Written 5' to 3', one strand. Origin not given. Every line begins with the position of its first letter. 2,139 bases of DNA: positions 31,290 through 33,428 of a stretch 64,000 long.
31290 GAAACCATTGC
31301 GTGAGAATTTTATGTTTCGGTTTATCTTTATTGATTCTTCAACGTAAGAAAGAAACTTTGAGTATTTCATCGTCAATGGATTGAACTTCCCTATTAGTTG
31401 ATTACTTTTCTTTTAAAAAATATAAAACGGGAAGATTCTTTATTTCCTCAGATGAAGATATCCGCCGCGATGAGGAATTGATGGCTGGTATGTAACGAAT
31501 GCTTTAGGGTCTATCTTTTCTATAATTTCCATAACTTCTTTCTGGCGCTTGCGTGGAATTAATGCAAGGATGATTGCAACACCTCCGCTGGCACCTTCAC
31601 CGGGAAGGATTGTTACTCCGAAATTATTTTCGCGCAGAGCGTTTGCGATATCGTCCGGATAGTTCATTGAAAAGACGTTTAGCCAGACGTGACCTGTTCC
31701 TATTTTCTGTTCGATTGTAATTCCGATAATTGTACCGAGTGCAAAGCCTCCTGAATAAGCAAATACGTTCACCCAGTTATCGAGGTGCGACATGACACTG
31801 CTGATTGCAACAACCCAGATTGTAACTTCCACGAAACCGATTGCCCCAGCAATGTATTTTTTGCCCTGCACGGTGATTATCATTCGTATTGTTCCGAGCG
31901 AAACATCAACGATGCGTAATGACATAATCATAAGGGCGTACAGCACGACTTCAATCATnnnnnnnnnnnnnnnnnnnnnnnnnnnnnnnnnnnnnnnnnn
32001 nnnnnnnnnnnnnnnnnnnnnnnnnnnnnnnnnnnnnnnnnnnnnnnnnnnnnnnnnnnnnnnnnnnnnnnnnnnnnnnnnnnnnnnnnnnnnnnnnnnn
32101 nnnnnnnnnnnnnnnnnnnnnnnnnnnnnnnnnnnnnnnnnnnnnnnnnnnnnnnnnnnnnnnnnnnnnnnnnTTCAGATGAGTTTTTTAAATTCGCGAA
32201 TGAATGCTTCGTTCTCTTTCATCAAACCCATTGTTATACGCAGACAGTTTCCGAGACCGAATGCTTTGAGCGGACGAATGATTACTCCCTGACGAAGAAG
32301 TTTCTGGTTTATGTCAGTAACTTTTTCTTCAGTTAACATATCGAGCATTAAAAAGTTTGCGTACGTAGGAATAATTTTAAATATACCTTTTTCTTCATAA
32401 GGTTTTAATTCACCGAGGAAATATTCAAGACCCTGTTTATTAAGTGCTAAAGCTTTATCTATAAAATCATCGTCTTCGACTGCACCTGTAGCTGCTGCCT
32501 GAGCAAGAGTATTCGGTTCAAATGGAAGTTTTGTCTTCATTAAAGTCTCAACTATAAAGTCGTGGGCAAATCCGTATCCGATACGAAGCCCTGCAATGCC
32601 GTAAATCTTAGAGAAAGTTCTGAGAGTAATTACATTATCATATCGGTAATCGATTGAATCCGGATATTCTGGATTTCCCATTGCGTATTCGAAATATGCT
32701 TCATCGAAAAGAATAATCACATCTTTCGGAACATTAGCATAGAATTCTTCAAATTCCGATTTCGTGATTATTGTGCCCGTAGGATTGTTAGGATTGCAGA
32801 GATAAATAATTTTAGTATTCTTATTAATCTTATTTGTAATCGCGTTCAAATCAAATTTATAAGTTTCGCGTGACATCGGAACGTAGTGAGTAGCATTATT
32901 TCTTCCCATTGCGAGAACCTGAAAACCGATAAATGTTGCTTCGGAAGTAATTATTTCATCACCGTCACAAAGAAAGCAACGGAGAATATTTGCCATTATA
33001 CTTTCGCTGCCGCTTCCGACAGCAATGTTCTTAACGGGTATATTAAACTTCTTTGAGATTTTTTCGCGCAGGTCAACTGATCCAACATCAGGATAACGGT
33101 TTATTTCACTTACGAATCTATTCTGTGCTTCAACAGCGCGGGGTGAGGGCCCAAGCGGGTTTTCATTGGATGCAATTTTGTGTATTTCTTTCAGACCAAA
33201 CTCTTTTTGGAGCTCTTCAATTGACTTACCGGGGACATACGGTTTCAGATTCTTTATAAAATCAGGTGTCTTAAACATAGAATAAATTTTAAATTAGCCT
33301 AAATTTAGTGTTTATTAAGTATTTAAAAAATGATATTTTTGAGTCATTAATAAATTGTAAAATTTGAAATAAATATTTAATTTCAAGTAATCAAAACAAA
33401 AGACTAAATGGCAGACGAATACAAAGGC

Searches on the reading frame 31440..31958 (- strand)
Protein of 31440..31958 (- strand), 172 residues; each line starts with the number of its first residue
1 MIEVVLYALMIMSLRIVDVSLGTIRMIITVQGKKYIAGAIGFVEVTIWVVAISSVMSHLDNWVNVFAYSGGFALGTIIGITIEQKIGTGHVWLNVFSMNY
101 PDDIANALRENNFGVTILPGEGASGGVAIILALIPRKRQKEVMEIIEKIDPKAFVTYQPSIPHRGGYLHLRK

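Call 5: search_protein_families(library=pfam, proteins=[window:31440-31958:-], max_evalue=0.01)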
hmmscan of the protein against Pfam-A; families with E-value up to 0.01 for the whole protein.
window:31440-31958:- (172 aa): 2 families
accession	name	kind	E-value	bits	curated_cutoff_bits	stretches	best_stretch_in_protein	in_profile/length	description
PF18955.5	DUF5698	-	6.1e-21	75.1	27.5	1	23-80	1-58/58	Domain of unknown function (DUF5698)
PF10035.14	DUF2179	-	1.1e-11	44.8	22.8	1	113-156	1-46/55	Uncharacterized protein conserved in bacteria (DUF2179)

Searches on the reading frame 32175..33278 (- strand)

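Call 30: search_protein_families(library=ncbifam, proteins=[window:32175-33278:-], max_evalue=0.01)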
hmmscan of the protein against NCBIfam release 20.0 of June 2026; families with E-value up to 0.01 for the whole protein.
window:32175-33278:- (367 aa): 82 families (the best 25 are shown)
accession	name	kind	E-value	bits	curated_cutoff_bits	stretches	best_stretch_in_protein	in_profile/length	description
TIGR01141.1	hisC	equivalog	3.2e-89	299.2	276.55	1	7-365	3-348/349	histidinol-phosphate transaminase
NF003496.0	PRK05166.1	equivalog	1.7e-80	270.6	540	1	8-366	14-369/373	histidinol-phosphate transaminase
NF002878.0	PRK03321.1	subfamily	8.4e-79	264.8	374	1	8-364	9-346/352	histidinol-phosphate transaminase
NF006014.0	PRK08153.1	equivalog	6.3e-55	186.5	510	1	8-364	11-361/370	pyridoxal phosphate-dependent aminotransferase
NF006580.0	PRK09105.1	subfamily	6.5e-53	179.9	444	1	34-366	50-370/375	pyridoxal phosphate-dependent aminotransferase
NF002877.0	PRK03317.1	equivalog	1.5e-49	168.7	409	1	34-365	35-365/374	histidinol-phosphate transaminase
NF002726.0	PRK02610.1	equivalog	2.3e-44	151.9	391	1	9-366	10-368/374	histidinol-phosphate transaminase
TIGR01140.1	L_thr_O3P_dcar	equivalog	2e-43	148.8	290.55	1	20-359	5-326/331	threonine-phosphate decarboxylase CobD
NF051461.1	pyoverd_PtaA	equivalog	1.1e-40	139.5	500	1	34-364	38-357/359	pyoverdine biosynthesis transaminase PtaA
NF004870.0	PRK06225.1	equivalog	5.8e-33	114.1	351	1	21-336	19-339/380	pyridoxal phosphate-dependent aminotransferase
NF041364.1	GntC_guanitoxin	equivalog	5.8e-32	111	415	1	62-354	33-343/356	guanitoxin biosynthesis PLP-dependent (S)-gamma-hydroxy-L-arginine cyclodehydratase GntC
NF006225.0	PRK08354.1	equivalog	6.8e-30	104.5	288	1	50-365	33-314/318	putative aminotransferase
NF004621.0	PRK05957.1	equivalog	6.7e-26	90.9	498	1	60-358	59-372/389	pyridoxal phosphate-dependent aminotransferase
NF004975.0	PRK06348.1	equivalog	1.2e-25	90.3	549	1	68-361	69-378/384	pyridoxal phosphate-dependent aminotransferase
NF041091.1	asp_aminotase_Arch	equivalog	4e-25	88.4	550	1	50-351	48-358/376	aspartate aminotransferase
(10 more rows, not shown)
